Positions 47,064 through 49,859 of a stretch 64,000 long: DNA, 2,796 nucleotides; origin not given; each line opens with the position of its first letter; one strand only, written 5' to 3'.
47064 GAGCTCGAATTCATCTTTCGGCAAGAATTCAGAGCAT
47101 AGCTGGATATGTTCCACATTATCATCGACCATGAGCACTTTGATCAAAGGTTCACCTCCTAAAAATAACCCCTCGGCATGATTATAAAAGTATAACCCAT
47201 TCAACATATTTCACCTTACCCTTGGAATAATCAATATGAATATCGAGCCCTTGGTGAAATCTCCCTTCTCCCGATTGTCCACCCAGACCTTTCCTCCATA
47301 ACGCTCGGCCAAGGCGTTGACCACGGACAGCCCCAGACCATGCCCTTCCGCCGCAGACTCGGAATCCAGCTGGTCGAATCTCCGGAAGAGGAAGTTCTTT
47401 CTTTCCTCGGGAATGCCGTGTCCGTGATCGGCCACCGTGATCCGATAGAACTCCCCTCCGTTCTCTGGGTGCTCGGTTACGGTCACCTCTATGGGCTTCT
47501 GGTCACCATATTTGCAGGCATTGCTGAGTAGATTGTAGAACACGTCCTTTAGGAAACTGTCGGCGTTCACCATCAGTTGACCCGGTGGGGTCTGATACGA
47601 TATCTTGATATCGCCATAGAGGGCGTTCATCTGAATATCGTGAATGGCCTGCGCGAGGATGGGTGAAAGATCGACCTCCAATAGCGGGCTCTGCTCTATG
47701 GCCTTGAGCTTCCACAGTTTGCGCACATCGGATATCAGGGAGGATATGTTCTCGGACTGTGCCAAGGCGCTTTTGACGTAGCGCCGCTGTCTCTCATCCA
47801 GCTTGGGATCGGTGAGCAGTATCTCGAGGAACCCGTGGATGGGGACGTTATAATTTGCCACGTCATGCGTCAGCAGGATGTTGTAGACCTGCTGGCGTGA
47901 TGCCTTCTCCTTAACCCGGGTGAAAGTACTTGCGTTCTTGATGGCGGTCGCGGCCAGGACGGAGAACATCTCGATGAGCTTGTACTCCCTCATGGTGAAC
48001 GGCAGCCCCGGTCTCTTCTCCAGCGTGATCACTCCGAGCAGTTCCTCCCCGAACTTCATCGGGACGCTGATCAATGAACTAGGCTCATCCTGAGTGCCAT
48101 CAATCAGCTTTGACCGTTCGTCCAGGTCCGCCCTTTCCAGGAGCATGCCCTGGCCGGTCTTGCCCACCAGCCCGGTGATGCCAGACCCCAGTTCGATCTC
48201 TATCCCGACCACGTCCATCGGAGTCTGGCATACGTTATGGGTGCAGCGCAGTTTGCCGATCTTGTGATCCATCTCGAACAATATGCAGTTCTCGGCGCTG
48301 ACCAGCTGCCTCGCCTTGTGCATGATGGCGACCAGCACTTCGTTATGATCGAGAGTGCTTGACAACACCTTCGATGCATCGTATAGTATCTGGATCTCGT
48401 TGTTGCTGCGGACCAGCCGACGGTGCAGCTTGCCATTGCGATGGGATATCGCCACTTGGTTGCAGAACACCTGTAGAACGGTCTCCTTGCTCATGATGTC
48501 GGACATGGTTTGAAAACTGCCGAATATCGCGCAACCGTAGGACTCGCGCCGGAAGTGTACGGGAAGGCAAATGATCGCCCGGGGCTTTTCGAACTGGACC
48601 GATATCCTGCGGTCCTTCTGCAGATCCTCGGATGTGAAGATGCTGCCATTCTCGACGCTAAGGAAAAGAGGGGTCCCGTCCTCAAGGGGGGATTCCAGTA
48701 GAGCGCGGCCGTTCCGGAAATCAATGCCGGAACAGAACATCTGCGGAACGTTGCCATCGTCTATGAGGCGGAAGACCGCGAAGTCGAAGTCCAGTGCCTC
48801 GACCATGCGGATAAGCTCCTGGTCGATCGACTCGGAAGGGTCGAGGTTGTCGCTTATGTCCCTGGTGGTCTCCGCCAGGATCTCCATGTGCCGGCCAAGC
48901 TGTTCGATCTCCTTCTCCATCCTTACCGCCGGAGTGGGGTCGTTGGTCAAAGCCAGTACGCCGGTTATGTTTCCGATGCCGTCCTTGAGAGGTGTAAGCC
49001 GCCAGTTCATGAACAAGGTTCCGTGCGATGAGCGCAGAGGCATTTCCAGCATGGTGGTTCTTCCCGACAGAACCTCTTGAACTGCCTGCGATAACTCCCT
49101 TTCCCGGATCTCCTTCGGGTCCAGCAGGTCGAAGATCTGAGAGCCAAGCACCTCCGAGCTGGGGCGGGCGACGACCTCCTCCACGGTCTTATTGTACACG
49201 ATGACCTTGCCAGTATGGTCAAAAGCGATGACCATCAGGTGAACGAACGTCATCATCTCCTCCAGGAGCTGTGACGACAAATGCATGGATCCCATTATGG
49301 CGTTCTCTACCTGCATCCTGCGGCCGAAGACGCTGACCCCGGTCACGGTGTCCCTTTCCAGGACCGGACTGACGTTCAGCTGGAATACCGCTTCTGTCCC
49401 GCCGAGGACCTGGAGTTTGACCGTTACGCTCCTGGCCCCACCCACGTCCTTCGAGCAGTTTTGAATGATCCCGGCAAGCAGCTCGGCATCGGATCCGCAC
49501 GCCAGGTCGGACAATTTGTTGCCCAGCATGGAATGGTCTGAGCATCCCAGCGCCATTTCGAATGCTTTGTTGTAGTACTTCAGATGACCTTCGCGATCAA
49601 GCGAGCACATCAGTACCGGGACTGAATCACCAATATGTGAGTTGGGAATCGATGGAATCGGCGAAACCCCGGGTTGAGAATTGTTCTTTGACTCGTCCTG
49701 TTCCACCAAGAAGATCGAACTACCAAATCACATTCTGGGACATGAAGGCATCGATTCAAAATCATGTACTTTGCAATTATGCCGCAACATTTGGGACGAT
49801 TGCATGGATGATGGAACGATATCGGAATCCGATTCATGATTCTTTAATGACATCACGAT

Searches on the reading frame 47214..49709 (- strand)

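Call 71: search_protein_families(library=ncbifam, proteins=[window:47214-49709:-], max_evalue=0.00001)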
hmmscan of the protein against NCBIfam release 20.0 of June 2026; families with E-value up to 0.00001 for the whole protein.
window:47214-49709:- (832 aa): 65 families (the best 25 are shown)
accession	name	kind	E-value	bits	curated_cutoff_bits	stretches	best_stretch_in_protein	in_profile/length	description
NF046044.1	PnpS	equivalog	9.5e-36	123.6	400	1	624-829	188-390/390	two-component system histidine kinase PnpS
TIGR02966.1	phoR_proteo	equivalog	3.6e-28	98.6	334.2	1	624-825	132-330/333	phosphate regulon sensor histidine kinase PhoR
NF033092.0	HK_WalK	equivalog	1.7e-23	83.1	725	1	641-829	408-593/594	cell wall metabolism sensor histidine kinase WalK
NF008312.0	PRK11100.1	equivalog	7.6e-23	81.1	356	1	609-816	259-464/477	two-component system sensor histidine kinase CreC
NF008468.0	PRK11360.1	equivalog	1e-22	80.3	646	2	615-830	405-608/616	two-component system sensor histidine kinase AtoS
NF007793.0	PRK10490.1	equivalog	1.8e-22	79.3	1123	1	548-829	599-881/895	two-component system sensor histidine kinase KdpD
NF053855.1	HisKinPhoRBctds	equivalog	9.5e-22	77.1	500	1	604-817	361-574/583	two-component system sensor histidine kinase PhoR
NF006800.0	PRK09303.1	equivalog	5.3e-21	75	342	1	640-829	191-376/383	histidine kinase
NF047874.1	MASE3_PAS_HK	subfamily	1.2e-20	73.8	560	1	712-829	511-624/655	MASE3 domain-containing sensor histidine kinase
TIGR02956.1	TMAO_torS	equivalog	2.6e-20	72.2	676.5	1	623-829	478-681/967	TMAO reductase system sensor histidine kinase/response regulator TorS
NF047465.1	hybrid_HK_LvrA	exception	7e-20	70.6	1200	1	608-830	602-818/819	hybrid histidine kinase/response regulator LvrA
NF008302.0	PRK11091.1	equivalog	2.5e-19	69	838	1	601-828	277-503/779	aerobic respiration two-component sensor histidine kinase ArcB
NF041880.1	EPS_EpsF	equivalog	1e-18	67.1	900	1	676-829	347-492/492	response regulator EpsF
NF033091.0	HK_VanS_ACDEFG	equivalog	2.5e-18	66.2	400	1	592-814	60-283/293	vancomycin resistance histidine kinase VanS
NF041832.1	near_NosP_CTERM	subfamily_domain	5.6e-18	65.1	400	1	629-830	30-225/370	NahK/ErcS family hybrid sensor histidine kinase/response regulator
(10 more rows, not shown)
